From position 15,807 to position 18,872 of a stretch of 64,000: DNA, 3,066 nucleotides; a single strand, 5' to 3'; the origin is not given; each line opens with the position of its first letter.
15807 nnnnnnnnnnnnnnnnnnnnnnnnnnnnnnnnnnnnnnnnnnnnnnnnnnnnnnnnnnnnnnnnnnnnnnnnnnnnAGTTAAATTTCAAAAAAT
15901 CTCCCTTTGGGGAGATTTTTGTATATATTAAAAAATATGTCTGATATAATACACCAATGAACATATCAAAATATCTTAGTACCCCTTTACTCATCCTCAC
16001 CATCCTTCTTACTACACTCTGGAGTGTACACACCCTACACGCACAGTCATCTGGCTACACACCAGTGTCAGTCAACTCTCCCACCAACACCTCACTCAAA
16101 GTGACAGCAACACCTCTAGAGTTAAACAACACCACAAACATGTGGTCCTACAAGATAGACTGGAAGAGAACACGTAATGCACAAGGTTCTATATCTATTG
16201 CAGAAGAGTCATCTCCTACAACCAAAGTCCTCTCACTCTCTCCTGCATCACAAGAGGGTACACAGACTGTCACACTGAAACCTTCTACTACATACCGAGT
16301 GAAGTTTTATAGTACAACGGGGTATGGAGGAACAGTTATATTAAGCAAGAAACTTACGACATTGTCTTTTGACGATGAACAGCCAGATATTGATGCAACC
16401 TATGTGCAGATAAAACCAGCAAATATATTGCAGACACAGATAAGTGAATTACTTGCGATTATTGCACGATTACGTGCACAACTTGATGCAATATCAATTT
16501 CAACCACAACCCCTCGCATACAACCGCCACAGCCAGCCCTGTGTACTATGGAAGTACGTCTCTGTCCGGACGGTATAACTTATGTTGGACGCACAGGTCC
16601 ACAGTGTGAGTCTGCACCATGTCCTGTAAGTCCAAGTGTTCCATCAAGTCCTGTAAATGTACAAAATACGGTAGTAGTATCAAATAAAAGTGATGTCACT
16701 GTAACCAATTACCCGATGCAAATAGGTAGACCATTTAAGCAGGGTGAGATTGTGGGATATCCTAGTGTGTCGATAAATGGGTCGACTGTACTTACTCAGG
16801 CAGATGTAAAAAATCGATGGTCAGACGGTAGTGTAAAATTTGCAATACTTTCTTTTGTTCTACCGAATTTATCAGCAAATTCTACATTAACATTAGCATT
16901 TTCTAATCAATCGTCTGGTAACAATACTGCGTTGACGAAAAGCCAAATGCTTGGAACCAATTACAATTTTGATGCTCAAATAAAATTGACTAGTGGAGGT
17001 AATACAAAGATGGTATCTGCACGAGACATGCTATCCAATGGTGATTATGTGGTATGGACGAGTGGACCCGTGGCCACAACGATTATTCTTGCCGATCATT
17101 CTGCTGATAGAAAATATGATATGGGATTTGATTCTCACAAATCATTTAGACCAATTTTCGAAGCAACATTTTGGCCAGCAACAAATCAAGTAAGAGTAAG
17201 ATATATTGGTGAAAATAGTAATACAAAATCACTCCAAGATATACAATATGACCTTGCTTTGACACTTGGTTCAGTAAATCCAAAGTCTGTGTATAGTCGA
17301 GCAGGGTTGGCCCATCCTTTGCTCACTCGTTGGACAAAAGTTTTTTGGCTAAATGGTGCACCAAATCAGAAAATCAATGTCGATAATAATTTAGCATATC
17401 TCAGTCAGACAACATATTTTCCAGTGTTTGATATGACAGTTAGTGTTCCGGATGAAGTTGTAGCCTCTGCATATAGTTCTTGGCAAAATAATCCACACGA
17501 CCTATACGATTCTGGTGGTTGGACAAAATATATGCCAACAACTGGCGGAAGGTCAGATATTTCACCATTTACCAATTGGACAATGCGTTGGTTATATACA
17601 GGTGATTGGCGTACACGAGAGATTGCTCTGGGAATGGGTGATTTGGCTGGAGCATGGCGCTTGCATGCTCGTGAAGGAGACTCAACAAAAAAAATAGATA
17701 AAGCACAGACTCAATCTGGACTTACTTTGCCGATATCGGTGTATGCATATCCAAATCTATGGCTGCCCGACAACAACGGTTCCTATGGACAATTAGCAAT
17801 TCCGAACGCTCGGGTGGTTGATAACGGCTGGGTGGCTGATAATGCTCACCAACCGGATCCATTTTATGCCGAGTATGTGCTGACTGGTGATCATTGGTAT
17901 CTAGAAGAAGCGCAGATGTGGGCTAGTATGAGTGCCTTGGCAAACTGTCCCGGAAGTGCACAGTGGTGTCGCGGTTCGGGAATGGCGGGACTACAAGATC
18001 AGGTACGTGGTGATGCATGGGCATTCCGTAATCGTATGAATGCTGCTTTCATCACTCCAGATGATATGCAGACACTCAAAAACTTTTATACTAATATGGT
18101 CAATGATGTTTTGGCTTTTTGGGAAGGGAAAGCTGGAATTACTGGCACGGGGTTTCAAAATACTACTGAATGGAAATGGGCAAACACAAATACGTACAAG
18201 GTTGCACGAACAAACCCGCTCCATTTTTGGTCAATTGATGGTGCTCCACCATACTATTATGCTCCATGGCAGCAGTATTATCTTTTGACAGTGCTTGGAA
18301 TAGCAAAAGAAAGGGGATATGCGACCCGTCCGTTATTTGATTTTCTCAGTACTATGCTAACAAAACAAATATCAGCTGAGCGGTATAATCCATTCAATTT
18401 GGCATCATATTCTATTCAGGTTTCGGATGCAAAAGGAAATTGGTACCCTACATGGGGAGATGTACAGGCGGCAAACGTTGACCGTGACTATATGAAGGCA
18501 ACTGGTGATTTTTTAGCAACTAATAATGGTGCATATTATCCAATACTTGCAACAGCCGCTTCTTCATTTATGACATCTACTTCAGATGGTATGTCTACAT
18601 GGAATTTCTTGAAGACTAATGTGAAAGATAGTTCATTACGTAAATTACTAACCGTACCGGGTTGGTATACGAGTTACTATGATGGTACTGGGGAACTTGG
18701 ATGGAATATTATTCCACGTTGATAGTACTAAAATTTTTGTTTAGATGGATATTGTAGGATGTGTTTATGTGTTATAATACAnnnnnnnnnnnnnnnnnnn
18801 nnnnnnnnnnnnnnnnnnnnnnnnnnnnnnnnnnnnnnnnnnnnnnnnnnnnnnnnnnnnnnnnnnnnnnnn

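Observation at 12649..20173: Three tandem secreted paralogs with nucleotide-identical 5' modules, inserted between rpsG and fusA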

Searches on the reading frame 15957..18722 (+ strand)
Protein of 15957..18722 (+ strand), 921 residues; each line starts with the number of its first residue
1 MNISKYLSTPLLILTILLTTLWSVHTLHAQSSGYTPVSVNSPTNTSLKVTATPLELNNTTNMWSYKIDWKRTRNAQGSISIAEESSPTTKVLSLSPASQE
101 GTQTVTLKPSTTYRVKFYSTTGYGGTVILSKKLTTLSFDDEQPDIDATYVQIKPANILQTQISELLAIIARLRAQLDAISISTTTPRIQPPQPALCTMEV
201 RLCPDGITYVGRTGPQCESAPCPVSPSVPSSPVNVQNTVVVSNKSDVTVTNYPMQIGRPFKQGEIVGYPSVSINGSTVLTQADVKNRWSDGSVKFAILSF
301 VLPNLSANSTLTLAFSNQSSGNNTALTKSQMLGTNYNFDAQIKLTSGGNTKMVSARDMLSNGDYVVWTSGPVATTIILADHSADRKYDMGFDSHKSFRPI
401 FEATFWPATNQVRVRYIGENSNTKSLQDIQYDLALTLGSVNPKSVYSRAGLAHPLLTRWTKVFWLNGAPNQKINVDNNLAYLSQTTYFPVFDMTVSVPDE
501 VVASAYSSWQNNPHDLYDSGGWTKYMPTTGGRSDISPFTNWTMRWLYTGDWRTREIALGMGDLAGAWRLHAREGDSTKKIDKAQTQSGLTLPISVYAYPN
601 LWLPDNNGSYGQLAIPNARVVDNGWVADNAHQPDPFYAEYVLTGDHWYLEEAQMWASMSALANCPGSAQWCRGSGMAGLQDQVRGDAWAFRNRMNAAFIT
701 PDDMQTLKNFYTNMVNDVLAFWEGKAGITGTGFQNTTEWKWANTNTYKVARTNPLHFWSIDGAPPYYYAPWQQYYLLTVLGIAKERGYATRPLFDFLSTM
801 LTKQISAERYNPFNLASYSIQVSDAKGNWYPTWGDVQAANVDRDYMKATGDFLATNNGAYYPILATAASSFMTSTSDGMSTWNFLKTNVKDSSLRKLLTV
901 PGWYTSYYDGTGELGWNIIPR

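Call 5: search_protein_families(library=pfam, proteins=[window:15957-18722:+], max_evalue=0.1)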
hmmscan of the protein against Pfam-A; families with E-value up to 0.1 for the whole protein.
window:15957-18722:+ (921 aa): 0 families

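Call 6: search_protein_families(library=ncbifam, proteins=[window:15957-18722:+], max_evalue=0.1)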
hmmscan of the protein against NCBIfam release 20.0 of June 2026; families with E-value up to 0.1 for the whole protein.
window:15957-18722:+ (921 aa): 0 families

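Call 11: search_solved_structures(query=window:15957-18722:+, max_evalue=1)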
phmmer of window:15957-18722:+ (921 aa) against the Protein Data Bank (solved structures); distinct sequences matched with E-value up to 1: 0.

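Call 39: search_protein_representatives(protein=window:15957-18722:+)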
Query: 921 residues. Proteins with E-value up to 0.001 (for the whole library): 3699; up to 1e-10: 1815; up to 1e-30: 794. The best 150 are listed.
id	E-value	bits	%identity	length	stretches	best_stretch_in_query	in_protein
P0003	0.0e+00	2130.1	100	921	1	1-921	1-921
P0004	0.0e+00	1234.1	70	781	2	221-921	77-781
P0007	9.2e-262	887.5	58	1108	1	235-921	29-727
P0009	7.7e-245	831.5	54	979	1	230-921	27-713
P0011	4.6e-211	719.8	49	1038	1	221-896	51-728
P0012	3.6e-200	683.7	48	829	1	229-903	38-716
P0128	2.6e-196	671.0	45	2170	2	234-897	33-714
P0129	2.2e-185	634.8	46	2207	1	230-904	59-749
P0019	4.2e-185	633.9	47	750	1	220-889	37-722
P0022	2.3e-180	618.2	47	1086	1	235-893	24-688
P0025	1.2e-179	615.8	49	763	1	224-903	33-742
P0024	8.1e-179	613.1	44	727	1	221-903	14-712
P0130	8.4e-179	613.0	48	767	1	230-839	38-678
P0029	1.8e-172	592.1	46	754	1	229-903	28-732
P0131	5.4e-171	587.2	46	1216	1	221-887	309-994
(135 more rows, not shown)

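Call 89: search_protein_families(library=padloc, proteins=[window:15957-18722:+], max_evalue=0.01)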
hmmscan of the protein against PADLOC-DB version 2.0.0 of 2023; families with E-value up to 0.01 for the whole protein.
window:15957-18722:+ (921 aa): 0 families

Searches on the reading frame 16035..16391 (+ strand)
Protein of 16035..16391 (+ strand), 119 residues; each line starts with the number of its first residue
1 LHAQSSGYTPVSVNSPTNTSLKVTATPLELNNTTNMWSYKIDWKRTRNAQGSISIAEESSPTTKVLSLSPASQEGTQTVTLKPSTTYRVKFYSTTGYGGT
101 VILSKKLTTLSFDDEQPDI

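Call 35: find_homologous_proteins(query=A4, max_evalue=0.001)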
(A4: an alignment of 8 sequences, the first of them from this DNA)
Query A4 (8 sequences) (107 aa, profile of the alignment): 3 proteins with E <= 0.001 among 509 candidates.
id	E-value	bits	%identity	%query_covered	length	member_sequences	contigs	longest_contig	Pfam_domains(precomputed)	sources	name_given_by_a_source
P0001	1.1e-47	178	91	100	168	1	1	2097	-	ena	-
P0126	5.5e-40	153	40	97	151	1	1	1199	-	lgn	-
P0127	1.5e-17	81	64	50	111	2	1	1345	-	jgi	jgi:hypothetical protein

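Call 36: find_related_loci(query=A4, collection=genome_contigs, flank=10000)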
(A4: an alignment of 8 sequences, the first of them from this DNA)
Query A4 (107 aa) in genome_contigs; peptide patterns used: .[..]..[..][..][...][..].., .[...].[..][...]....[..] (x = any residue, [..] = any of these).
46 stretches matched a pattern; 6 encode a relative of the query (tblastn E <= 1e-3); 5 distinct loci.
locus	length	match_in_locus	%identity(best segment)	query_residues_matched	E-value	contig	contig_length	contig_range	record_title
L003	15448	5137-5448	63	4-107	4e-42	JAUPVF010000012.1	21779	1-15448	MAG: Patescibacteria group bacterium isolate erpe_2018_sw_27hr_WHONDRS-SW48-000094_B_bin.11 scaffold_165330, whole genom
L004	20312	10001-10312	52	4-107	1e-31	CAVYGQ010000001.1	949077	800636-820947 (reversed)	MAG: Candidatus Doudnabacteria bacterium isolate MFD03726.bin.1.74 genome assembly, contig: contig_17402, whole genome s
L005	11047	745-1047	48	4-106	6e-26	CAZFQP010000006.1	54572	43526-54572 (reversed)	MAG TPA_asm: uncultured Candidatus Saccharibacteria bacterium isolate SRP278252_co1_731 genome assembly, contig: NODE_77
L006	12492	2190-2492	45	4-106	3e-23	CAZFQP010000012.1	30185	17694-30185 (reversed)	MAG TPA_asm: uncultured Candidatus Saccharibacteria bacterium isolate SRP278252_co1_731 genome assembly, contig: NODE_23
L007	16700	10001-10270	36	7-105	8e-15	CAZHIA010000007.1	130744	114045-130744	MAG TPA_asm: uncultured Candidatus Saccharibacteria bacterium isolate SRP257259_co1_13 genome assembly, contig: NODE_106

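Call 48: search_protein_families(library=pfam, proteins=[L004:6117-9428:+, L004:9755-11638:+, L004:11738-14887:+, L007:9857-12742:+, L003:4972-8178:+, L006:1998-4913:+, L003:289-4605:+], max_evalue=0.01)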
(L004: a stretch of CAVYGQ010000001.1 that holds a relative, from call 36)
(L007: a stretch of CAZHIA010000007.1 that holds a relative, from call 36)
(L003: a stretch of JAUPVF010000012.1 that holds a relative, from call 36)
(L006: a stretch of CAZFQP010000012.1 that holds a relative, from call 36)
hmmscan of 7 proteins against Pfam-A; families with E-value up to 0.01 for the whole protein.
L004:6117-9428:+ (1103 aa): 0 families

L004:9755-11638:+ (627 aa): 2 families
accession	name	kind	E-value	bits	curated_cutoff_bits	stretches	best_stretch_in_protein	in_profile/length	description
PF01841.26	Transglut_core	-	2.6e-12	47.4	23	1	283-387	5-107/108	Transglutaminase-like superfamily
PF04473.18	DUF553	-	7.9e-07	29.1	20.5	1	289-387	12-112/140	Transglutaminase-like domain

L004:11738-14887:+ (1049 aa): 5 families
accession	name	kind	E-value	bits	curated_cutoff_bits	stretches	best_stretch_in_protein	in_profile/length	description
PF05345.18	He_PIG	-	1.1e-06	29.5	24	1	610-650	52-96/96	Putative Ig domain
PF19077.6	Big_13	-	0.00025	21.9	27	0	621-649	71-100/102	Bacterial Ig-like domain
PF16403.11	Bact_surface_Ig-like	-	0.0004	20.8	27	0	623-649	45-71/71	Bacterial surface protein, Ig-like domain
PF00801.26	PKD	-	0.0033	17.8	23.5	0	621-646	53-78/80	PKD domain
PF02494.22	HYR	-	0.0072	17.1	21.7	0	624-649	56-81/81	HYR domain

L007:9857-12742:+ (962 aa): 2 families
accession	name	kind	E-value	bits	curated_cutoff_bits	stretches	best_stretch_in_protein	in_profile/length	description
PF01833.30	TIG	-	3.8e-15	56.1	20.9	2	739-817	1-83/84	IPT/TIG domain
PF05345.18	He_PIG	-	3.4e-05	24.6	24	1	490-588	12-96/96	Putative Ig domain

L003:4972-8178:+ (1069 aa): 0 families

L006:1998-4913:+ (972 aa): 0 families

L003:289-4605:+ (1439 aa): 1 family
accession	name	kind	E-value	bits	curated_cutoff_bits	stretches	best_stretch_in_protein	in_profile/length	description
PF14559.12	TPR_19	-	0.0011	19.7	25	0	295-326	33-64/68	Tetratricopeptide repeat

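Call 59: find_related_loci(query=A4, collection=metagenome_contigs, flank=10000)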
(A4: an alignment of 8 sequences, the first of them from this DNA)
Query A4 (107 aa) in metagenome_contigs; peptide patterns used: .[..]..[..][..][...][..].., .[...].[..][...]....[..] (x = any residue, [..] = any of these).
108 stretches matched a pattern; 2 encode a relative of the query (tblastn E <= 1e-3); 2 distinct loci.
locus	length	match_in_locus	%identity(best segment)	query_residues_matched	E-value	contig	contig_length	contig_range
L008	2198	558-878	92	1-107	1e-63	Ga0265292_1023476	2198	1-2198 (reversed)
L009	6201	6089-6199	95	1-37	2e-20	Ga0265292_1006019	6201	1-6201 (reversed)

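Call 62: predict_structure(alignment_id=A5)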
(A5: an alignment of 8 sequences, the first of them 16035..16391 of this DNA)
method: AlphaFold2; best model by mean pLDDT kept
length: 119 residues; sequences in the alignment: 8
mean_pLDDT: 73.7   pTM: 0.68
mean pLDDT of the five models: 73.7, 72.9, 72.4, 71.4, 68.8
residues with pLDDT >= 90: 0; 70-90: 75; 50-70: 36; < 50: 8
segments of 3 or more residues with pLDDT < 50: 1-5, 117-119
pLDDT, mean of each block of 10 residues (from residue 1): 49 63 83 86 74 82 66 81 87 70 81 60
secondary structure, 60 per line:
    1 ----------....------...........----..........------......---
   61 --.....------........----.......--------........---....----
elements in order: E11-14 E21-31 E36-45 E52-57 E63-67 E74-81 E86-92 E101-108 H112-115

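Call 65: fold_search(model_id=the predicted structure, library=pdb)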
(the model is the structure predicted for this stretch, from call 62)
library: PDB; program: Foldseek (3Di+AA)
matches with E <= 10: 1302; with E <= 0.001: 0
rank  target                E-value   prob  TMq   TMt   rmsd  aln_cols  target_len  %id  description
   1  2n1k_MODEL_1_A        1.4e-03  1.00  0.46  0.50  11.7       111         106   15  Structure of the Third Type III Domain from Human Fibronectin (released 2015-11-11)
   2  5dft_B                3.2e-03  1.00  0.49  0.63   3.9        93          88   19  Structure of the Eleventh Type III Domain from Human Fibronectin (released 2016-09-14)
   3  3b83_H                3.2e-03  1.00  0.45  0.54   8.0       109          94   16  Computer-Based Redesign of a beta Sandwich Protein Suggests that Extensive Negative Design Is Not Required for De Novo (released 2008-11-04)
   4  2ee3_MODEL_1_A        4.6e-03  1.00  0.45  0.49   4.0        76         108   17  Solution structures of the fn3 domain of human collagen alpha-1(XX) chain (released 2007-08-21)
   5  3b83_C                4.6e-03  1.00  0.50  0.58   6.3       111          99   18  Computer-Based Redesign of a beta Sandwich Protein Suggests that Extensive Negative Design Is Not Required for De Novo (released 2008-11-04)
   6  3b83_A                6.3e-03  1.00  0.42  0.51   8.8       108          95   17  Computer-Based Redesign of a beta Sandwich Protein Suggests that Extensive Negative Design Is Not Required for De Novo (released 2008-11-04)
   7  8gzx_B                6.7e-03  1.00  0.44  0.56   4.2        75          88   17  Escherichia coli FtsZ complexed with monobody (P212121) (released 2023-07-19)
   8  6zlx                  6.7e-03  0.98  0.36  0.22   7.5       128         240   14  The structure of the ClpX-associated factor PDIP38 (released 2021-07-14)
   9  3b83_B                7.4e-03  1.00  0.47  0.57   4.3        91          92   18  Computer-Based Redesign of a beta Sandwich Protein Suggests that Extensive Negative Design Is Not Required for De Novo (released 2008-11-04)
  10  3b83_D                8.7e-03  1.00  0.44  0.55   8.7       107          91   17  Computer-Based Redesign of a beta Sandwich Protein Suggests that Extensive Negative Design Is Not Required for De Novo (released 2008-11-04)
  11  1x5l_MODEL_1_A        9.6e-03  1.00  0.49  0.51  10.5       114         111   13  Solution structure of the second fn3 domain of Eph receptor A8 protein (released 2005-11-16)
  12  4lpt_E                1.1e-02  1.00  0.49  0.57   5.1       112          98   20  Crystal structure of monomeric TENCON variant P54CR4-31 (released 2014-01-29)
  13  6c83_C                1.1e-02  1.00  0.41  0.52   4.3        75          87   17  Structure of Aurora A (122-403) bound to inhibitory Monobody Mb2 and AMPPCP (released 2019-02-27)
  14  8gzw_F                1.1e-02  1.00  0.44  0.55   4.1        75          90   17  Klebsiella pneumoniae FtsZ complexed with monobody (P21) (released 2023-07-19)
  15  3teu                  1.3e-02  1.00  0.44  0.52   3.8        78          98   24  Crystal structure of fibcon (released 2012-05-16)
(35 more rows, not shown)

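Call 78: search_protein_families(library=pfam, proteins=[window:16035-16391:+], max_evalue=10)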
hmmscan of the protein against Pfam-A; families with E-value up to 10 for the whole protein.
window:16035-16391:+ (119 aa): 2 families
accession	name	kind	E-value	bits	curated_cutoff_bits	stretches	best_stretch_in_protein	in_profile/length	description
PF00041.27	fn3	-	0.0055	17.3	25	1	11-106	6-80/84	Fibronectin type III domain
PF17766.7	fn3_6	-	0.013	16.1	26.4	1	7-54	34-80/99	Fibronectin type-III domain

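Call 88: find_related_loci(query=A4, collection=viral_contigs, flank=5000)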
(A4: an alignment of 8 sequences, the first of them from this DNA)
Query A4 (107 aa) in viral_contigs; peptide patterns used: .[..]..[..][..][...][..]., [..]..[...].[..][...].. (x = any residue, [..] = any of these).
66 stretches matched a pattern, but none encodes a relative of the query by tblastn (E <= 1e-3).
